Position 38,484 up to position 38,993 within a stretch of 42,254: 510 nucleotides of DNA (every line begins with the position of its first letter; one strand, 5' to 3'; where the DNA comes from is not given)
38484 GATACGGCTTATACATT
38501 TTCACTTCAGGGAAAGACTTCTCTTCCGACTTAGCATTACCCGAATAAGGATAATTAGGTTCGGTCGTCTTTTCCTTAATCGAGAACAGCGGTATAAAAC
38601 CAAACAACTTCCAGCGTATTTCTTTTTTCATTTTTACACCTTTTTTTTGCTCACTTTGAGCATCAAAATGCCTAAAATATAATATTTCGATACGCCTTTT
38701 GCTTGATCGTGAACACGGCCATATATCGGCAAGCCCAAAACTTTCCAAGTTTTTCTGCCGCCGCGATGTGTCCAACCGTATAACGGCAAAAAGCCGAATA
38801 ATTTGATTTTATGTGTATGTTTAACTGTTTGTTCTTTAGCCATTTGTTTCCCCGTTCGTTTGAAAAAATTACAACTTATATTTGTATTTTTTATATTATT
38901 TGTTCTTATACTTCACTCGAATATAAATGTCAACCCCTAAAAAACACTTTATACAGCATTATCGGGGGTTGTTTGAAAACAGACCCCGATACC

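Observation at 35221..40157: One short peptide tail (consensus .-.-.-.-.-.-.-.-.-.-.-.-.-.) is attached to five enzymes of four unrelated folds in a single glycan operon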

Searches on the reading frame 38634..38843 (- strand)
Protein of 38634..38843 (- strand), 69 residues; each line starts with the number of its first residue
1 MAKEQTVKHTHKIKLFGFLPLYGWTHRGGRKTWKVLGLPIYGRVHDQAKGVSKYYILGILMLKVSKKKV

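Call 3: search_protein_families(library=pfam, proteins=[window:38634-38843:-], max_evalue=0.01)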
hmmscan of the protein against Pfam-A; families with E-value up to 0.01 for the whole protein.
window:38634-38843:- (69 aa): 0 families

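Call 11: search_protein_families(library=pfam, proteins=[window:38637-38843:-], max_evalue=10)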
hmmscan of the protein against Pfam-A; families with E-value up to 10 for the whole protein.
seq(69 aa): 0 families

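Call 18: find_homologous_proteins(query=window:38637-38843:-, max_evalue=0.001)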
Query seq(69 aa) (69 aa): 1 proteins with E <= 0.001 among 2 candidates.
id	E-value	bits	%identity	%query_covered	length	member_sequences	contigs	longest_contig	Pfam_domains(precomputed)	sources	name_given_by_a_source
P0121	2.6e-39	149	100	100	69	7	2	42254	-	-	-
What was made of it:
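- Tried and rejected: Homology search with the 69-aa ORF alone found only itself, because the word index is too coarse for short proteins (call 18).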

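Call 48: search_protein_families(library=ncbifam, proteins=[window:38637-38843:-], max_evalue=1)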
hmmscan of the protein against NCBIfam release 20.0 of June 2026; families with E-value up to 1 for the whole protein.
window:38637-38843:- (69 aa): 0 families

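Call 49: search_protein_representatives(alignment_id=A3)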
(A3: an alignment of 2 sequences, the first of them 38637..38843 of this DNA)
Query: 2 sequences, 74 profile positions. Proteins with E-value up to 0.001 (for the whole library): 78; up to 1e-10: 31; up to 1e-30: 2. The best 78 are listed.
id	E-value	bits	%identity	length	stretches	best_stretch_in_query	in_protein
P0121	3.5e-36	139.1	-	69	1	1-69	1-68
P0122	8.2e-32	125.1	-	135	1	4-74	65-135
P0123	3.9e-26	107.0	-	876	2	7-71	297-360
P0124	5.1e-23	97.0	-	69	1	1-69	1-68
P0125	7.1e-20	86.9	-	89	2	9-59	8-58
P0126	2.6e-19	85.1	-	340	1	7-69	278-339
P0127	9.5e-19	83.3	-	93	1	1-69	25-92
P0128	1.6e-17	79.3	-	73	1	5-69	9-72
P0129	9.3e-17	76.9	-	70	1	6-67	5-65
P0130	4.6e-16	74.7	-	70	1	4-68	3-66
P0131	2.3e-15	72.4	-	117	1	11-69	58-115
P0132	4.6e-15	71.5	-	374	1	4-66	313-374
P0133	5.3e-15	71.3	-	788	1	11-69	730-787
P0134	5.8e-15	71.2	-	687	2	5-69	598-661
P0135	1.1e-14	70.3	-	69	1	9-68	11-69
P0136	4.5e-14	68.3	-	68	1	4-68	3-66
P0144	1.1e-11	60.6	-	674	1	12-68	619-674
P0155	1.6e-09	53.7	-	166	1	7-59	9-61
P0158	4.6e-09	52.2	-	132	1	7-63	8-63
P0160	1.1e-08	51.0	-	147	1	6-70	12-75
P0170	1.9e-07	47.1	-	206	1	6-62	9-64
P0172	2.6e-07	46.6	-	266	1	6-62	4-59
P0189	8.3e-05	38.6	-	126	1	9-66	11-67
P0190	8.9e-05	38.5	-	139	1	6-63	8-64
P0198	7.4e-04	35.6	-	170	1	6-62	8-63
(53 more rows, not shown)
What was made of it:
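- The unit also works N-terminally and internally (call 49).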

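Call 54: search_protein_families(library=pfam, alignment_id=A6, max_evalue=0.0001)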
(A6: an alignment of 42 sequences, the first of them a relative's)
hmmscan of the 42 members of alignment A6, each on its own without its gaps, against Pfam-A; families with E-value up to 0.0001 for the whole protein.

A. member 1, P0123 (876 aa): 6 families
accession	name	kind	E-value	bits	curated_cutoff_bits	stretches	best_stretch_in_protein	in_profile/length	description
PF00535.33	Glycos_transf_2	-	1.6e-27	97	23.3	1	8-138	1-127/168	Glycosyl transferase family 2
PF00534.26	Glycos_transf_1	-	1.1e-25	90.6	26.4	1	581-751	3-171/172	Glycosyl transferases group 1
PF13692.12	Glyco_trans_1_4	-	7.7e-17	62.3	27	1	595-726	3-130/142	Glycosyl transferases group 1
PF10111.15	Glyco_tranf_2_2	-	5.1e-10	39.7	27.3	1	29-188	16-201/276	Glycosyltransferase like family 2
PF20706.3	GT4-conflict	-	9.8e-06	25.2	26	1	606-716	212-323/385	Family 4 Glycosyltransferase in conflict systems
PF13524.12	Glyco_trans_1_2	-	1.5e-05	25.5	25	1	616-752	6-128/144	Glycosyl transferase-like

B. families by the number of members that match (of 42 scanned): 22 families
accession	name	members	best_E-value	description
PF00535.33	Glycos_transf_2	22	9.1e-81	Glycosyl transferase family 2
PF10111.15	Glyco_tranf_2_2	21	1.7e-30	Glycosyltransferase like family 2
PF13641.12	Glyco_tranf_2_3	15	4.5e-20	Glycosyltransferase like family 2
PF13704.12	Glyco_tranf_2_4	7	2.5e-10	Glycosyl transferase family 2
PF00534.26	Glycos_transf_1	6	3.8e-28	Glycosyl transferases group 1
PF13692.12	Glyco_trans_1_4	6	2.1e-22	Glycosyl transferases group 1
PF01501.26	Glyco_transf_8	5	1.7e-49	Glycosyl transferase family 8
PF13524.12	Glyco_trans_1_2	4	2.2e-11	Glycosyl transferase-like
PF20706.3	GT4-conflict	4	3.1e-07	Family 4 Glycosyltransferase in conflict systems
PF18404.7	Glyco_transf_24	3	6.7e-09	Glucosyltransferase 24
PF14305.11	ATPgrasp_TupA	2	1.1e-45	TupA-like ATPgrasp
PF14393.11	DUF4422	1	8.7e-51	Domain of unknown function (DUF4422)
PF11380.13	Stealth_CR2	1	1.1e-42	Stealth protein CR2, conserved region 2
PF05045.17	RgpF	1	1.9e-36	Rhamnan synthesis protein F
PF18588.6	WcbI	1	8.4e-36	Polysaccharide biosynthesis enzyme WcbI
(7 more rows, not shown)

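Call 55: search_solved_structures(query=A5, max_evalue=10, show_alignments=3)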
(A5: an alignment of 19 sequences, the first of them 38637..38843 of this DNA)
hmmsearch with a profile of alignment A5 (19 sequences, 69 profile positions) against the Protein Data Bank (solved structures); distinct sequences matched with E-value up to 10: 2.
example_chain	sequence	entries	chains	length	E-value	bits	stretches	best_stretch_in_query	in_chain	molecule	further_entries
3g2e_A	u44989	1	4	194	0.25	14.4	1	26-51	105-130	OORC subunit of 2-oxoglutarate:acceptor oxidoreductase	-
5w1a_B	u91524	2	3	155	0.3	14.2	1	6-30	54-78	Myosin light chain alkali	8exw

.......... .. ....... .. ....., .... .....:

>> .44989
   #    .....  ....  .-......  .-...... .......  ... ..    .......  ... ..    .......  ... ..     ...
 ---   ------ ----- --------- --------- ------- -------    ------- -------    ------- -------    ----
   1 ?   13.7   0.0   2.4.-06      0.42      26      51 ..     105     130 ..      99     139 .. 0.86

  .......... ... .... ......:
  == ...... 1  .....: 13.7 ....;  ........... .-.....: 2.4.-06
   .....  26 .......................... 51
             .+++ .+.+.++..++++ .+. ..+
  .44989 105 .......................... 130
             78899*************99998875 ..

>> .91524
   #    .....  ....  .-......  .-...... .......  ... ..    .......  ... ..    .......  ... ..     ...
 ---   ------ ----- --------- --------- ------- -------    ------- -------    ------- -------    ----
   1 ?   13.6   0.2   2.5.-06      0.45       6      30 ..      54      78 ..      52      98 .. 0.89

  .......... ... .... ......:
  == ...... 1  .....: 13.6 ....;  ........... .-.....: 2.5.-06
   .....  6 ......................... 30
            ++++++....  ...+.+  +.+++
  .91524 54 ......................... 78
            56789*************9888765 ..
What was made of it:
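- On Protein with a solved structure: A profile of 19 modules against PDB sequences gave a best E of 0.25, which is spurious (call 55).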

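Call 56: predict_structure(alignment_id=A5)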
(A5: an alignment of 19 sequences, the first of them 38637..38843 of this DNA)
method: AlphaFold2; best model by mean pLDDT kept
length: 69 residues; sequences in the alignment: 19
mean_pLDDT: 83.7   pTM: 0.60
mean pLDDT of the five models: 83.7, 83.4, 82.0, 81.9, 80.6
residues with pLDDT >= 90: 21; 70-90: 40; 50-70: 6; < 50: 2
segments of 3 or more residues with pLDDT < 50: none
pLDDT, mean of each block of 10 residues (from residue 1): 62 83 87 89 89 92 85
secondary structure, 60 per line:
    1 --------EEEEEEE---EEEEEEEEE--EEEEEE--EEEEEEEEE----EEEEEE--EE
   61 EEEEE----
elements in order: E9-15 E19-27 E30-35 E38-46 E51-56 E59-65
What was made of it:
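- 38634..38843 (-): Free-standing 69-aa protein made of three units (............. / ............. / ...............). It is the first gene of the transcription unit, and its stop codon lies 2 nt before the acetyltransferase ATG. AlphaFold2 pLDDT 83.7, six strands forming three hairpins (call 56).
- The 69-aa protein is modelled as three hairpins, with tips FGF, LG and LG on one edge of a six-stranded sheet (pLDDT 83.7, pTM 0.60; call 56). The modelled single-layer sheet has two open edges (call 56).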

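Call 60: fold_search(model_id=the predicted structure, library=pdb)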
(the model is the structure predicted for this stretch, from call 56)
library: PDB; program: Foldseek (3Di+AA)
matches with E <= 10: 529; with E <= 0.001: 0
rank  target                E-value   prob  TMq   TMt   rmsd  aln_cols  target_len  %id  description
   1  7qnt_AAA              2.7e-01  0.60  0.36  0.08   8.2        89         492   12  TarM(Se) native (released 2023-05-10)
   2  3cka_A                2.9e-01  0.94  0.47  0.15   4.0        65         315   15  The crystal structure of OspA mutant (released 2009-03-17)
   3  7qnt_BBB              3.2e-01  0.54  0.36  0.08   8.2        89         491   12  TarM(Se) native (released 2023-05-10)
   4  8b55                  4.0e-01  0.84  0.37  0.14  11.1        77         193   14  Human ADGRG4 PTX-like domain (released 2022-10-19)
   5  9g2h_A                4.2e-01  0.66  0.39  0.02  12.8        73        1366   12  Mouse Teneurin2 dimer variant A1B0 (released 2026-01-21)
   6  5ys7                  4.5e-01  0.87  0.45  0.14   4.0        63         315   16  Crystal structure of an OspA mutant (released 2018-11-14)
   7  3hw2_A                4.7e-01  0.21  0.23  0.07  12.1       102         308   11  Crystal structure of the SifA-SKIP(PH) complex (released 2009-11-03)
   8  4x7p_A                5.0e-01  0.57  0.38  0.08   7.9        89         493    6  Crystal structure of apo S. aureus TarM (released 2015-02-18)
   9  7qh9_CCC              5.5e-01  0.35  0.33  0.07   9.3        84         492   11  TarM(Se)_G117R-4RboP (released 2023-05-10)
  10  3cka_B                5.8e-01  0.82  0.45  0.14   4.2        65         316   15  The crystal structure of OspA mutant (released 2009-03-17)
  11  7qd7                  6.2e-01  0.35  0.35  0.08  10.9        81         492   10  TarM(Se)_G117R (released 2023-05-10)
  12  6kk9_O                7.7e-01  0.75  0.46  0.23   4.2        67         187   13  A Crystal structure of OspA mutant (released 2020-07-29)
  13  7vfk_B                7.7e-01  0.66  0.45  0.10   5.9        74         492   14  Crystal structure of SdgB (ligand-free form) (released 2021-11-24)
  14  4x7r_A                8.1e-01  0.23  0.32  0.07   9.9        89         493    7  Crystal structure of S. aureus TarM G117R mutant in complex with Fondaparinux, alpha-GlcNAc-glycerol and UDP (released 2015-02-25)
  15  7vfo_B                8.5e-01  0.63  0.44  0.10   4.9        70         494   13  Crystal structure of SdgB (Phosphate-binding form) (released 2021-11-24)
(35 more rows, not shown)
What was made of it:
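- Closest known: Beta-hairpin repeat modules forming single-layer sheets. Same: Foldseek's best, non-significant, hits include the OspA single-layer sheet and the MORN-containing N-terminal domain of SET7/9 (call 60).
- Closest known: Beta-hairpin repeat modules forming single-layer sheets. Different: Foldseek E-values are 0.27 or worse (call 60).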

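Call 62: list_cluster_members(proteins=[P0124, P0128, P0129, P0130, P0135, P0136, P0170, P0172, P0144, P0133])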
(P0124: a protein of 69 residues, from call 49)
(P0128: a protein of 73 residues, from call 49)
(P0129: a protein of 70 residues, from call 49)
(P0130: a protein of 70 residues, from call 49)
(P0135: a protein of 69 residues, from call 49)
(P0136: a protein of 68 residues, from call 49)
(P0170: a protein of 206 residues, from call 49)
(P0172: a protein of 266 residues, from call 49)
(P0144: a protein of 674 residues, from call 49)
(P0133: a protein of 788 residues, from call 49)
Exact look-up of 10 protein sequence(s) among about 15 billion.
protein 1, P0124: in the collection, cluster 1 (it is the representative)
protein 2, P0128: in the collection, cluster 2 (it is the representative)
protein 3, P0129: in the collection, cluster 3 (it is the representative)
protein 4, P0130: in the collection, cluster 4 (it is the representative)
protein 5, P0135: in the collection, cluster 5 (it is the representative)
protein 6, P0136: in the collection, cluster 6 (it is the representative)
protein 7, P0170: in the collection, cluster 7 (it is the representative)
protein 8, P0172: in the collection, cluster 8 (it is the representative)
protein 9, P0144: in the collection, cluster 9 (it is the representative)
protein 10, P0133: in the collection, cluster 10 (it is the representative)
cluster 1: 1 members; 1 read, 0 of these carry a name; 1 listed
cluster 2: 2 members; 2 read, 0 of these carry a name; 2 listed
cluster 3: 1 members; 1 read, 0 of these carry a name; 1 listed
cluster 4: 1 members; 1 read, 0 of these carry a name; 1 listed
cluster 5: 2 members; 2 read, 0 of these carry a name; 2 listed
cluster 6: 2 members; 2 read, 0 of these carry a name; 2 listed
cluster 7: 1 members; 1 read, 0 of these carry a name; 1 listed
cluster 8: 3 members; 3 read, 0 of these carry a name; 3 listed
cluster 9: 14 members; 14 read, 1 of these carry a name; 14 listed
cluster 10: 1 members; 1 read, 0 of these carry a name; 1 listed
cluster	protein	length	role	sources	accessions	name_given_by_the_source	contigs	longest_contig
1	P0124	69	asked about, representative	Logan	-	-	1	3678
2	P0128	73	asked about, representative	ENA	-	-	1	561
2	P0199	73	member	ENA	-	-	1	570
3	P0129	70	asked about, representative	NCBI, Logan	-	-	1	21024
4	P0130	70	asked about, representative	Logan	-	-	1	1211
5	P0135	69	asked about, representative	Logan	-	-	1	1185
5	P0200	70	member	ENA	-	-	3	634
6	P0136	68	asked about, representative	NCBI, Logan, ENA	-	-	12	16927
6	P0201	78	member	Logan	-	-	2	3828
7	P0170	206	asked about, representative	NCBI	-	-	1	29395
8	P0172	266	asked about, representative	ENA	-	-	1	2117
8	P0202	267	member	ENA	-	-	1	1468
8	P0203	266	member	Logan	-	-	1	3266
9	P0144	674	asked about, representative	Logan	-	-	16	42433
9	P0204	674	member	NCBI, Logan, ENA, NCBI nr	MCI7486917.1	MAG: hypothetical protein MSB80_05475 [Alphaproteobacteria bacterium] | hypothetical protein [Alphaproteobacteria bacterium]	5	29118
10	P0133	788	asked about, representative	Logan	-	-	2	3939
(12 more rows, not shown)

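Call 72: find_homologous_proteins(query=A5, max_evalue=0.001)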
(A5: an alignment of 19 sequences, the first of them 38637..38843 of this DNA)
Query A5 (19 sequences) (69 aa, profile of the alignment): 28 proteins with E <= 0.001 among 3557 candidates.
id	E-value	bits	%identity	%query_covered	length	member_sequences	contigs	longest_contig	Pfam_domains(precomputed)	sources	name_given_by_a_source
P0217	2.2e-29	119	53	97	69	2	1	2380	-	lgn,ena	-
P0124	8.4e-29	117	52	100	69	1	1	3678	-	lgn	-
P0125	8.0e-27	111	43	81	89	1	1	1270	-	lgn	-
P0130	1.4e-24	103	41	93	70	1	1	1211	-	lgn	-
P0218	2.4e-24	103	41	93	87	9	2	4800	-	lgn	-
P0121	5.8e-24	101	100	100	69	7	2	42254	-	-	-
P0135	1.2e-23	100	41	96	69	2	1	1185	-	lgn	-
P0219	5.1e-23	98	38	96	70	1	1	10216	-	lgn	-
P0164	2.5e-22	96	34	86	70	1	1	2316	-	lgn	-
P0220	5.0e-22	95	39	96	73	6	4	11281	-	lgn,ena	-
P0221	1.0e-21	94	33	87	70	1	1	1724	-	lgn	-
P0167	1.2e-21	94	33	96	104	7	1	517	-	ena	-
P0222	2.4e-21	93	47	87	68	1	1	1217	-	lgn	-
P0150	5.5e-21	92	41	80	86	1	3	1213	-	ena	-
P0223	6.8e-20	88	42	86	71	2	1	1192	-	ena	-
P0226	4.8e-18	82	36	81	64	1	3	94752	-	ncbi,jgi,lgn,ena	-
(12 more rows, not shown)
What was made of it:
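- Tried and rejected: Repeating it with a 19-sequence profile gave 28 hits, all unnamed (call 72).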

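Call 73: find_encoding_contigs(protein=P0226, flank=7000, max_places=2)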
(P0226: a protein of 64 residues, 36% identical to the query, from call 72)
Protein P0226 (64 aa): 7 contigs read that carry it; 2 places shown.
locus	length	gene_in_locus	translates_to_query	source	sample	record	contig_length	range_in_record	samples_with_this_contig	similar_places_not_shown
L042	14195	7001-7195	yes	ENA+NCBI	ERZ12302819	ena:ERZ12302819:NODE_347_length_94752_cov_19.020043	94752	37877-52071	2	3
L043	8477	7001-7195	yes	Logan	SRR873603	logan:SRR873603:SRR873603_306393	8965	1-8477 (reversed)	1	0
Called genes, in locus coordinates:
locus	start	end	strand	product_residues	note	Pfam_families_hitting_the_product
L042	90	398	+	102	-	PF13560:HTH_31 (weak), PF12844:HTH_19 (weak), PF01381:HTH_3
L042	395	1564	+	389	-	PF20706:GT4-conflict, PF00534:Glycos_transf_1, PF13692:Glyco_trans_1_4, PF13524:Glyco_trans_1_2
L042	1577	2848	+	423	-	PF00534:Glycos_transf_1, PF20706:GT4-conflict (weak), PF13692:Glyco_trans_1_4, PF13524:Glyco_trans_1_2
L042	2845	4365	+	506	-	PF13641:Glyco_tranf_2_3, PF00535:Glycos_transf_2, PF10111:Glyco_tranf_2_2 (faint), PF25084:LbH_EIF2B (faint), PF00132:Hexapep, PF14602:Hexapep_2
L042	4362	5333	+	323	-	PF04724:Glyco_transf_17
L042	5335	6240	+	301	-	-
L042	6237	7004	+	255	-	PF00535:Glycos_transf_2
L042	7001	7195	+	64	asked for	-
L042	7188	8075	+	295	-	PF01501:Glyco_transf_8, PF18404:Glyco_transf_24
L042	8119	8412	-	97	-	-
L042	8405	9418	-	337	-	PF03906:Phage_T7_tail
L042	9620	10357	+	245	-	PF04231:Endonuclease_1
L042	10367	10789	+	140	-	PF00293:NUDIX, PF14815:NUDIX_4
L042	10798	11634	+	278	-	PF06888:Put_Phosphatase, PF12710:HAD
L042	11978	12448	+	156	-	PF06908:YpsA (weak)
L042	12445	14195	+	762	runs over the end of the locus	PF01136:Peptidase_U32, PF12392:DUF3656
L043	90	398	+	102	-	PF13560:HTH_31 (weak), PF12844:HTH_19 (weak), PF01381:HTH_3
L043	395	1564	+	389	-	PF20706:GT4-conflict, PF00534:Glycos_transf_1, PF13692:Glyco_trans_1_4, PF13524:Glyco_trans_1_2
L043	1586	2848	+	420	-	PF00534:Glycos_transf_1, PF20706:GT4-conflict (weak), PF13692:Glyco_trans_1_4, PF13524:Glyco_trans_1_2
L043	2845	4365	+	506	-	PF13641:Glyco_tranf_2_3, PF00535:Glycos_transf_2, PF10111:Glyco_tranf_2_2 (faint), PF25084:LbH_EIF2B (faint), PF00132:Hexapep, PF14602:Hexapep_2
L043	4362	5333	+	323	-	PF04724:Glyco_transf_17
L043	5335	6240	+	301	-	-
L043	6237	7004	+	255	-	PF00535:Glycos_transf_2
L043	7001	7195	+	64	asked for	-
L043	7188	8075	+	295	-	PF01501:Glyco_transf_8, PF18404:Glyco_transf_24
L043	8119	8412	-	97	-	-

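Call 74: find_encoding_contigs(protein=P0219, flank=7000, max_places=2)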
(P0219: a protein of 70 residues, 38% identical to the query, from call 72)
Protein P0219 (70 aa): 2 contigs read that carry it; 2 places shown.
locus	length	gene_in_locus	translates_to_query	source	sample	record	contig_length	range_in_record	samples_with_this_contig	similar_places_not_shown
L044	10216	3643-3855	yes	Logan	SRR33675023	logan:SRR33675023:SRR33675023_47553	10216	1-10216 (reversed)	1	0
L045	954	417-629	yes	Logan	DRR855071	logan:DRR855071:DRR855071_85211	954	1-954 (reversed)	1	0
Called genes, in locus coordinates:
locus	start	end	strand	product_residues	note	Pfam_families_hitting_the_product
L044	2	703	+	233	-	?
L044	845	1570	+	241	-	-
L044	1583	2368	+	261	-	-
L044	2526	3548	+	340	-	PF00535:Glycos_transf_2, PF10111:Glyco_tranf_2_2, PF13506:Glyco_transf_21 (weak), PF13641:Glyco_tranf_2_3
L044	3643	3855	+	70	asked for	-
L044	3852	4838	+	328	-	PF00534:Glycos_transf_1, PF13692:Glyco_trans_1_4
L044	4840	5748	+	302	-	-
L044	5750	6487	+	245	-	PF00535:Glycos_transf_2, PF10111:Glyco_tranf_2_2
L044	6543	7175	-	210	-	PF03167:UDG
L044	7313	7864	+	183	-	PF13505:OMP_b-brl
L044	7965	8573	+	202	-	-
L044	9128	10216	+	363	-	?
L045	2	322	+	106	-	?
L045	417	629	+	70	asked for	-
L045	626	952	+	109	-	?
